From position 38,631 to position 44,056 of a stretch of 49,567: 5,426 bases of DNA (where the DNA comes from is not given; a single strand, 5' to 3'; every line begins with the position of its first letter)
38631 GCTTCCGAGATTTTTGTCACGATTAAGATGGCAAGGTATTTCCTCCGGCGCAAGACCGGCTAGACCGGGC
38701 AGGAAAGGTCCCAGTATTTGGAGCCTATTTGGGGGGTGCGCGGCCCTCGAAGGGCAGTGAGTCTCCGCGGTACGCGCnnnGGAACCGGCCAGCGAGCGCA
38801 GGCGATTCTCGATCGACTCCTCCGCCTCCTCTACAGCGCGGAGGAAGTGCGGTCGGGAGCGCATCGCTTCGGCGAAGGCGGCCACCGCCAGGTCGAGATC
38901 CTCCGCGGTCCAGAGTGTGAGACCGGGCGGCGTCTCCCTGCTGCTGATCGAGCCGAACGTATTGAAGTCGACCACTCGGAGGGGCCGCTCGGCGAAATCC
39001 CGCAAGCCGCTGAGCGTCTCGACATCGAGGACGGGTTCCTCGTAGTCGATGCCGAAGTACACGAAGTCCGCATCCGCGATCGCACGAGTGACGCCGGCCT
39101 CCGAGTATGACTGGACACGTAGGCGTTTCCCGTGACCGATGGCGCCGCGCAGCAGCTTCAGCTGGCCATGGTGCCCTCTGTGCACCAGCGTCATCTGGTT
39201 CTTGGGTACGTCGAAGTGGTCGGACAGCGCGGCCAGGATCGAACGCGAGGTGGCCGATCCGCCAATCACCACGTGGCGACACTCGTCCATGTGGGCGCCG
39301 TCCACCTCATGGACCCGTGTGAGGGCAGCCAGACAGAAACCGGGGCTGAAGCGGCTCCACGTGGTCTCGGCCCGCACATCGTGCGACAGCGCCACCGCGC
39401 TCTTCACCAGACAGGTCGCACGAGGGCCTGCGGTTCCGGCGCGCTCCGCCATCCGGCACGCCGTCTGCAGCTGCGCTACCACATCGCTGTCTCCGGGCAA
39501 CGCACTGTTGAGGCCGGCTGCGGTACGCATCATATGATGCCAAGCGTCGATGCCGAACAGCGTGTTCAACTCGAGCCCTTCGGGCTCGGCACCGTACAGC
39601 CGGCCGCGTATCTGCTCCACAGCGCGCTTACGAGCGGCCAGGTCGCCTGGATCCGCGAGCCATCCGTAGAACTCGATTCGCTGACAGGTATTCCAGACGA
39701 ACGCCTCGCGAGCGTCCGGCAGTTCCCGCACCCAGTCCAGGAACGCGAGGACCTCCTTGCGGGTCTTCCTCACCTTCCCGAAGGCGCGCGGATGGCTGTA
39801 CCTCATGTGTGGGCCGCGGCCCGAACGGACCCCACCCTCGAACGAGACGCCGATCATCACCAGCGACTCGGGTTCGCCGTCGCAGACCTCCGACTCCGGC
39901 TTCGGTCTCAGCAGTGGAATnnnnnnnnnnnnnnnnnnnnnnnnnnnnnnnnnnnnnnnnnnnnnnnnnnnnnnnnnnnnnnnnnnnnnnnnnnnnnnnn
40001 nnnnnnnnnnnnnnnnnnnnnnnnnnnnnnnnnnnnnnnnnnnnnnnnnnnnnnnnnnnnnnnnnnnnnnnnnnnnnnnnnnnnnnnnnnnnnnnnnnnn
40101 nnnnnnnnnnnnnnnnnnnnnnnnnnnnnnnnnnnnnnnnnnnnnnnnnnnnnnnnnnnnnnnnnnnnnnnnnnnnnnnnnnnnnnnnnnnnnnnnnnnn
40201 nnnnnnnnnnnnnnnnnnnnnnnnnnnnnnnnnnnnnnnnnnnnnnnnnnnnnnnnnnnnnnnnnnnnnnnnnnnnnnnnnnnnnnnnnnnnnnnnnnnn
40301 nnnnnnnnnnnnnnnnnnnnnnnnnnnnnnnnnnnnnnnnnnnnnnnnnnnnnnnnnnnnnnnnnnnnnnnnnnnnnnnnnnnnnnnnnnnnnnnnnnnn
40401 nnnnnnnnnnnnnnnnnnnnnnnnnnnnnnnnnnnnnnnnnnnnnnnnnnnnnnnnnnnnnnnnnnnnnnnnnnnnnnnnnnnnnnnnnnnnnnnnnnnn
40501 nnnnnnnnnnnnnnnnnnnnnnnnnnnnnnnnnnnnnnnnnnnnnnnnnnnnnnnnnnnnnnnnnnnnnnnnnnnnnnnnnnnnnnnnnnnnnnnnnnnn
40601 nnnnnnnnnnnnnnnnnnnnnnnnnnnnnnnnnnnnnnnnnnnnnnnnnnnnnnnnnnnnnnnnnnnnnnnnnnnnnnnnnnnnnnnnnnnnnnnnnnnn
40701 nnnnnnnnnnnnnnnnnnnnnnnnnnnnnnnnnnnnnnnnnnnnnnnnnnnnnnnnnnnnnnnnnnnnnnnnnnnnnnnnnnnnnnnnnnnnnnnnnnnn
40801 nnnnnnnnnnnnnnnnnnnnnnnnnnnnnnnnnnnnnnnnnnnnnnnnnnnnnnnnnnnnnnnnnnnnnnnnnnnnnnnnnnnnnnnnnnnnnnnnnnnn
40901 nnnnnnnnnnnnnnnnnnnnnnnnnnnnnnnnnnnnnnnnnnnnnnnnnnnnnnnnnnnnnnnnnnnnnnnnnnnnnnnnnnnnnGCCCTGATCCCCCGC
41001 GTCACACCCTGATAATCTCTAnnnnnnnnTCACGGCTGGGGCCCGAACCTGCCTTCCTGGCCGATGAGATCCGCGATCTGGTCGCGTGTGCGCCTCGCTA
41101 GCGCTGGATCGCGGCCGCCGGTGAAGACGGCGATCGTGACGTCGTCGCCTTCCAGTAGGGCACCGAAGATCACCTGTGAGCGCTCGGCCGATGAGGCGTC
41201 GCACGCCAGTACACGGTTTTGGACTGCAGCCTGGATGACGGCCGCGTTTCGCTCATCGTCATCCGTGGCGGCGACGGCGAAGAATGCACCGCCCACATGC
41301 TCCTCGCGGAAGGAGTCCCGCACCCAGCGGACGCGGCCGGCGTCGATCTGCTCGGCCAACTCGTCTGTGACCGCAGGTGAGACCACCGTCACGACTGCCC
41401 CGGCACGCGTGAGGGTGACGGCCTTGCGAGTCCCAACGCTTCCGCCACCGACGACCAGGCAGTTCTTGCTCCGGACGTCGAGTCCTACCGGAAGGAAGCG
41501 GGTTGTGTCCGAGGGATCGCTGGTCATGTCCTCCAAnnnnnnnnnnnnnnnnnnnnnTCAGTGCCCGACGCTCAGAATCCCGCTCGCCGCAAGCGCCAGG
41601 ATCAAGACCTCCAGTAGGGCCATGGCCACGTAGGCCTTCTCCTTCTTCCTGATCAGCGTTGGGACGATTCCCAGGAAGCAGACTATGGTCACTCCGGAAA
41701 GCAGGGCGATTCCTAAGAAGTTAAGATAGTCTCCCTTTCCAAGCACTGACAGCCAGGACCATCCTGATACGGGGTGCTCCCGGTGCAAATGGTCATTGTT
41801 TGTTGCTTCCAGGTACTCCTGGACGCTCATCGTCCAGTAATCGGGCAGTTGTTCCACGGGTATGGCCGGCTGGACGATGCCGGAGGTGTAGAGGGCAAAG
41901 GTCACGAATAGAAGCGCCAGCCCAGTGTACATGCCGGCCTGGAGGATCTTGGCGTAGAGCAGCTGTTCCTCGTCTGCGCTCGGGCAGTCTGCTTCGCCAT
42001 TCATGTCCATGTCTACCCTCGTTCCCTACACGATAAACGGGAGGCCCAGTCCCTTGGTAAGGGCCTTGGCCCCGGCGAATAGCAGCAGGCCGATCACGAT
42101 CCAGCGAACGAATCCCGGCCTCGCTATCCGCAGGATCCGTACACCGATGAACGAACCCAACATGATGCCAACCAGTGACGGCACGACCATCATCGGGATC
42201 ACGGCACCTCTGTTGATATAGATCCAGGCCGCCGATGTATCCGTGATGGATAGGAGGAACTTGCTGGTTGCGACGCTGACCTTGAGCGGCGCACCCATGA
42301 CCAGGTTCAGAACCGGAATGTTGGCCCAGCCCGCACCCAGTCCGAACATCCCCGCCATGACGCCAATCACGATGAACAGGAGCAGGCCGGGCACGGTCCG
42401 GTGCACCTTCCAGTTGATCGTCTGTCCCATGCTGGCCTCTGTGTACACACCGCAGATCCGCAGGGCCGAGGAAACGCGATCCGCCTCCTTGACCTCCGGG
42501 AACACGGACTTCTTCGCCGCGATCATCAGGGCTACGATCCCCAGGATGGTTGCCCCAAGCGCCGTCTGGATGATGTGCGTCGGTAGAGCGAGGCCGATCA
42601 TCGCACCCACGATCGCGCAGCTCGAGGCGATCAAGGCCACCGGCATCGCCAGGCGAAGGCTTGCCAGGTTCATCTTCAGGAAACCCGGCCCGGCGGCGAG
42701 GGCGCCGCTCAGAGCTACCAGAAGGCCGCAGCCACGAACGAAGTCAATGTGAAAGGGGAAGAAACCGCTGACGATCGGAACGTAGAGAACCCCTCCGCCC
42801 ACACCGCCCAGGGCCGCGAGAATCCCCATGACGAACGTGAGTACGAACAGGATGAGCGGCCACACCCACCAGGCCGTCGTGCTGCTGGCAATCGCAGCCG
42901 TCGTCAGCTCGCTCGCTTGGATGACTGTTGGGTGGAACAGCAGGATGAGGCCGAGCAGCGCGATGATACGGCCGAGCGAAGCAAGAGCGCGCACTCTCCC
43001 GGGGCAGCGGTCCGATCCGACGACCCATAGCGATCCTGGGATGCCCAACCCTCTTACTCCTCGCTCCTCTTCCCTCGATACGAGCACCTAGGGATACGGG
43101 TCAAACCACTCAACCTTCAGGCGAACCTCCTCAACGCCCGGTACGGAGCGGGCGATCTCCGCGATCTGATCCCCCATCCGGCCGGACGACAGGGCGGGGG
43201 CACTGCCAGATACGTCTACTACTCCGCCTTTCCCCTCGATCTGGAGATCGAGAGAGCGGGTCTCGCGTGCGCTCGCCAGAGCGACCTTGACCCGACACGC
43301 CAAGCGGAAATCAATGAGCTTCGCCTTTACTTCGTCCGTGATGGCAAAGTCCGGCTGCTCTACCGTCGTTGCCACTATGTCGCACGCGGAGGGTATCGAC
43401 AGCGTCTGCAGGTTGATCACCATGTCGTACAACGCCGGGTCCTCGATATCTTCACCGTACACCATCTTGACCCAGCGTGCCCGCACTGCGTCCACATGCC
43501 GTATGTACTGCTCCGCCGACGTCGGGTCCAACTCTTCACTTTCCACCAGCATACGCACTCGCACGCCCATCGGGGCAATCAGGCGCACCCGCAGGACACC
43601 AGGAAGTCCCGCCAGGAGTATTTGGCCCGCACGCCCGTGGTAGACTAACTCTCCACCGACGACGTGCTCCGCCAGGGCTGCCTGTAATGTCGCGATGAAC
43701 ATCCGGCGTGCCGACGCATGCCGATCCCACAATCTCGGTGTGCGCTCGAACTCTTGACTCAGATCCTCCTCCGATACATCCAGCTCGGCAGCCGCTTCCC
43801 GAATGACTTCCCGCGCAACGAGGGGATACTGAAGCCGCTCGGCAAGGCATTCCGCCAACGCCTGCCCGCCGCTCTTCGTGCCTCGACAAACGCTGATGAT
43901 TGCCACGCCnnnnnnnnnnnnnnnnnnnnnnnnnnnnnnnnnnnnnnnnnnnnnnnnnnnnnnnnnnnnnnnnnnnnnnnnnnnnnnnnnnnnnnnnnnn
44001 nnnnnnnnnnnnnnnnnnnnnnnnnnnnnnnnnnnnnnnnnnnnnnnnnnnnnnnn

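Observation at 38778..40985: Ferrochelatase-like and glutamyl-tRNA-reductase-like domains fused in one 735-aa ORF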

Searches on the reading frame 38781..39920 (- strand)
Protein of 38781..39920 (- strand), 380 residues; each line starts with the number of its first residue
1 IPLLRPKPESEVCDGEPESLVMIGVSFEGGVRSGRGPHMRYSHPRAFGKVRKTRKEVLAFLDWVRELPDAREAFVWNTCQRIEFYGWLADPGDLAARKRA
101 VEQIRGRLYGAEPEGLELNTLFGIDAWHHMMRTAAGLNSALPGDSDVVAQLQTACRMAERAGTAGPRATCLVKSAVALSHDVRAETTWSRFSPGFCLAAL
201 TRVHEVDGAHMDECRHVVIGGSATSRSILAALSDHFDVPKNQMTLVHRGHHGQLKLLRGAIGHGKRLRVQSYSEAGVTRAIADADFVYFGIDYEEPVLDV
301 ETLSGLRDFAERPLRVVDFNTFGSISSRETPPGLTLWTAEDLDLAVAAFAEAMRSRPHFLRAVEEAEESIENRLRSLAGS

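Call 37: search_solved_structures(query=window:38781-39920:-, max_evalue=1, show_alignments=3)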
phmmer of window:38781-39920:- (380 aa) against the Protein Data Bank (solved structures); distinct sequences matched with E-value up to 1: 4.
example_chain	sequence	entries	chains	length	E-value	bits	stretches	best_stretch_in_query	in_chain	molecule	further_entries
1gpj_A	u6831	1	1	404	1.6e-05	27.4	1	123-376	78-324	Glutamyl-tRNA reductase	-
4n7r_A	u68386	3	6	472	0.0002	23.8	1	70-199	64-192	Glutamyl-tRNA reductase 1, chloroplastic | Glutamyl-tRNA reductase 1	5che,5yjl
5tky_A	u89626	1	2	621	0.82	11.9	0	140-242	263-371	Putative uncharacterized protein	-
7olc_C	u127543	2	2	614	0.83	11.9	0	140-242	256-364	Ribosome-associated molecular chaperone SSB1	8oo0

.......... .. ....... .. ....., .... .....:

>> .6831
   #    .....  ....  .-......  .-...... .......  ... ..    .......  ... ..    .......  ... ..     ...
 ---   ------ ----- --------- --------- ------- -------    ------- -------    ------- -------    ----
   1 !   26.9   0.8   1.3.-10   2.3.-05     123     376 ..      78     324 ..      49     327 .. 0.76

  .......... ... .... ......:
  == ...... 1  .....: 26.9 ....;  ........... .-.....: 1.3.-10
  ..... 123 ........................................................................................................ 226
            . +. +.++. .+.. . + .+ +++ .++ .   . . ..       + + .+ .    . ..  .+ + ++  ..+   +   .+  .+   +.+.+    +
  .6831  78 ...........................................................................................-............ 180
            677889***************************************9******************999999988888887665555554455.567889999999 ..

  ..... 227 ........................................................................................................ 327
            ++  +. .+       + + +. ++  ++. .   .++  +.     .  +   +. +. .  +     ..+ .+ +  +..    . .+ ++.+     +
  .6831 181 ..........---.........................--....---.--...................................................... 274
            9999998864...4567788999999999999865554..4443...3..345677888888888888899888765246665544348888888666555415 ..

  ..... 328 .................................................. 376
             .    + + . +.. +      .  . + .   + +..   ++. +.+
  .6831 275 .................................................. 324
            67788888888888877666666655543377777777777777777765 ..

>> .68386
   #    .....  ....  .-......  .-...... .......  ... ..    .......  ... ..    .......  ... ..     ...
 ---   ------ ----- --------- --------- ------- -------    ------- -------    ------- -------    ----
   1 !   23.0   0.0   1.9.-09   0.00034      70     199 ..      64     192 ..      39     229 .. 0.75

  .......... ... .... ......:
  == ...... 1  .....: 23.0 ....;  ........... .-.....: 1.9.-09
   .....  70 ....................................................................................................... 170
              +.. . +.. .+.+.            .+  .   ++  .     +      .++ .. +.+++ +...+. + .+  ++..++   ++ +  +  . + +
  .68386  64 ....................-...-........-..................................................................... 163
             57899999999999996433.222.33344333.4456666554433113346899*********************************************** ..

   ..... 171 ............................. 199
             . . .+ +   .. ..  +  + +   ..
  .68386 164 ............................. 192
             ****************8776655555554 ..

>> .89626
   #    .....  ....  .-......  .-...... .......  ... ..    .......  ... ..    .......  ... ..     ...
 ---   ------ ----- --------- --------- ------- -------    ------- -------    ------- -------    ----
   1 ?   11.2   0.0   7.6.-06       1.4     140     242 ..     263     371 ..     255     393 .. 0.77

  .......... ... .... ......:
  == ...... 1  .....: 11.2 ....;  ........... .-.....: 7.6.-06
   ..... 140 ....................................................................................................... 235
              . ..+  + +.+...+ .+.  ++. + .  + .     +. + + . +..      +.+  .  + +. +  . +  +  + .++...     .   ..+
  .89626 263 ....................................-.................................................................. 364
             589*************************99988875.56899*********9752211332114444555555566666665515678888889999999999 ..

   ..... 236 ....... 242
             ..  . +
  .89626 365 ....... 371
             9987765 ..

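Call 49: search_protein_representatives(protein=window:38781-39920:-)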
Query: 380 residues. Proteins with E-value up to 0.001 (for the whole library): 2517; up to 1e-10: 147; up to 1e-30: 66. The best 150 are listed.
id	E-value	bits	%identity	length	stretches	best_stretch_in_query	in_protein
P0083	7.6e-127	439.9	54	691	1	2-378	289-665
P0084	1.4e-116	406.1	55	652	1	13-372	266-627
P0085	1.2e-113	396.5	56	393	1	13-370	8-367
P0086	5.2e-113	394.3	52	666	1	18-371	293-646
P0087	3.9e-112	391.5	50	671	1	2-374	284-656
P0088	3.9e-112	391.5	52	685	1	14-374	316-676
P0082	4.3e-112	391.3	54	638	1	12-375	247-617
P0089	8.2e-111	387.1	50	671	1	2-374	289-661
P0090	8.6e-111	387.1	50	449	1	17-372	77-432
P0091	6.0e-109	381.0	51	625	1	7-378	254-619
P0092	1.8e-104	366.3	50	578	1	17-379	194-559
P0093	2.5e-103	362.5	52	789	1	17-370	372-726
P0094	1.1e-100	353.8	48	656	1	2-372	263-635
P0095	1.6e-96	340.1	51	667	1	42-376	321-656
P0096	3.9e-96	338.8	49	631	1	2-372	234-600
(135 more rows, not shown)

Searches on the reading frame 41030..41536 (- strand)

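Call 3: search_protein_families(library=pfam, proteins=[window:41030-41536:-], max_evalue=1)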
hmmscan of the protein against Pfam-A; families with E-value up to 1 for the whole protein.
window:41030-41536:- (168 aa): 12 families
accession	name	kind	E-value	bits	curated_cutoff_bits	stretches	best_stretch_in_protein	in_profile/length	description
PF13241.12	NAD_binding_7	-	1.2e-25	90.5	22.1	1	19-126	3-104/104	Putative NAD(P)-binding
PF00070.33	Pyr_redox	-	0.00032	21.6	22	1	27-81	3-55/82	Pyridine nucleotide-disulphide oxidoreductase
PF12804.13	NTP_transf_3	-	0.00041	21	27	1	23-162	15-149/160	MobA-like NTP transferase domain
PF07992.20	Pyr_redox_2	-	0.00085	19.3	26.1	1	22-82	141-199/291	Pyridine nucleotide-disulphide oxidoreductase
PF02254.24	TrkA_N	-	0.0013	19.5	23.8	1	27-107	2-86/116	TrkA-N domain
PF03435.24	Sacchrp_dh_NADP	-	0.0062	17.3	25.1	1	27-119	2-105/129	Saccharopine dehydrogenase NADP binding domain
PF14824.11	Sirohm_synth_M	-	0.017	15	25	1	134-156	5-27/28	Sirohaem biosynthesis protein central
PF01262.27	AlaDh_PNT_C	-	0.034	14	23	1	21-71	26-78/214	Alanine dehydrogenase/PNT, C-terminal domain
PF02826.25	2-Hacid_dh_C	-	0.043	13.6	25.1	1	17-62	30-76/178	D-isomer specific 2-hydroxyacid dehydrogenase, NAD binding domain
PF02558.23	ApbA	-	0.062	13.4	22.2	1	27-52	2-27/150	Ketopantoate reductase PanE/ApbA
PF19347.4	DUF5925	-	0.069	13.1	27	1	24-105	78-157/178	Domain of unknown function (DUF5925)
PF13738.12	Pyr_redox_3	-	0.071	12.8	30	1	21-55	162-196/305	Pyridine nucleotide-disulphide oxidoreductase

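Call 4: search_protein_families(library=ncbifam, proteins=[window:41030-41536:-], max_evalue=1)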
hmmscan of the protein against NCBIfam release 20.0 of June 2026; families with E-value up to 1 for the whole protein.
window:41030-41536:- (168 aa): 33 families (the best 25 are shown)
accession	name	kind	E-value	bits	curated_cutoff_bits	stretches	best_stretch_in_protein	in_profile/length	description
NF007922.1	PRK10637.1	equivalog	8e-31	107.5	400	1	14-160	1-149/450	siroheme synthase CysG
NF005222.0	PRK06718.1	equivalog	7.7e-30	104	204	1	14-157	2-144/203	NAD(P)-binding protein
TIGR01470.1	cysG_Nterm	subfamily_domain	2.4e-28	99.2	62.3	1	15-159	1-145/205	siroheme synthase, N-terminal domain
NF005223.0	PRK06719.1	equivalog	4.4e-18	65.5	223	1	15-157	5-143/157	precorrin-2 dehydrogenase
NF004045.0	PRK05562.1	equivalog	8.5e-14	51.5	181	1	15-162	17-164/225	NAD(P)-dependent oxidoreductase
NF007039.0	PRK09496.3-2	equivalog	4e-05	22.6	293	1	22-98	227-309/446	Trk system potassium transporter TrkA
NF045599.1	bili_reduct_long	exception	0.0002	19.7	750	1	23-83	504-562/641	bilirubin reductase, long form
NF009415.0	PRK12779.1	equivalog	0.001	17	1519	1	20-128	444-547/944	putative bifunctional glutamate synthase subunit beta/2-polyprenylphenol hydroxylase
TIGR01350.1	lipoamide_DH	equivalog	0.0012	17.6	408.8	1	23-88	170-233/461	dihydrolipoyl dehydrogenase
NF041087.1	bile_acid_BaiCD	equivalog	0.0017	16.5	825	1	23-114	503-590/642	bile acid Fe-S flavoenzyme BaiCD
NF005691.0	PRK07494.1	equivalog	0.0025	16.4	459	1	23-58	8-43/404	UbiH/UbiF family hydroxylase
TIGR03911.1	pyrrolys_PylD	equivalog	0.0044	16.2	150.05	1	20-54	142-176/266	3-methylornithyl-N6-L-lysine dehydrogenase PylD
NF003437.0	PRK04965.1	equivalog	0.0055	15.8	392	1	22-55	140-173/378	NADH:flavorubredoxin reductase NorW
NF045765.1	PhenlGlyoxDHPadH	equivalog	0.0084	15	475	1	22-67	142-186/416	NADH-dependent phenylglyoxylate dehydrogenase subunit epsilon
NF005313.0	PRK06847.1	subfamily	0.011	14.8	372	1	23-53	4-34/375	hypothetical protein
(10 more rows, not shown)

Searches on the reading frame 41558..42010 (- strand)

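Call 3: search_protein_families(library=pfam, proteins=[window:41558-42010:-], max_evalue=1)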
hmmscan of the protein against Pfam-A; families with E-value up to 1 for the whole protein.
window:41558-42010:- (150 aa): 1 family
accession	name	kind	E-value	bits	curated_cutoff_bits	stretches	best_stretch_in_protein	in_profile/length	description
PF07843.16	DUF1634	-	0.038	14.5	27.5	1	21-141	3-100/102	Protein of unknown function (DUF1634)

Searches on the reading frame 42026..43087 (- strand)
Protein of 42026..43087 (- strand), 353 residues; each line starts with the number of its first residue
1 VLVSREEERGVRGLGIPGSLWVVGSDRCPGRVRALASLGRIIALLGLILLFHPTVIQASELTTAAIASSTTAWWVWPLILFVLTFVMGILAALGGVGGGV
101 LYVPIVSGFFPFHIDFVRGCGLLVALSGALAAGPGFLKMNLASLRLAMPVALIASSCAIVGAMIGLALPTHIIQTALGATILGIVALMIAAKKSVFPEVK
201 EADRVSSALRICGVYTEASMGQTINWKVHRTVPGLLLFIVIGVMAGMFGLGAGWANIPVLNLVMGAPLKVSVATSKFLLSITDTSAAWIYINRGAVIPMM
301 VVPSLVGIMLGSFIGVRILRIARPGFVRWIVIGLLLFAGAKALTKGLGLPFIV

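Call 3: search_protein_families(library=pfam, proteins=[window:42026-43087:-], max_evalue=1)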
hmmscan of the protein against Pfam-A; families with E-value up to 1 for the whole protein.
window:42026-43087:- (353 aa): 1 family
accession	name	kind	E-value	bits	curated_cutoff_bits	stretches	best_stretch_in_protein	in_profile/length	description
PF01925.25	TauE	-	1e-33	117.4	32.6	1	80-341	1-236/237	Sulfite exporter TauE/SafE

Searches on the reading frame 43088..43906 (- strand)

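Call 16: search_protein_families(library=pfam, proteins=[window:43088-43906:-], max_evalue=0.0001)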
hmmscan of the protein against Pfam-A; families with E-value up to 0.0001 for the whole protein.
window:43088-43906:- (272 aa): 2 families
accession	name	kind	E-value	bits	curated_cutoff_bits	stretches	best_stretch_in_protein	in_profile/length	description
PF13189.12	Cytidylate_kin2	-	3.7e-35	122.1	28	1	3-166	1-174/176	Cytidylate kinase-like family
PF04972.22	BON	-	1.9e-05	25.3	27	1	201-262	4-62/69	BON domain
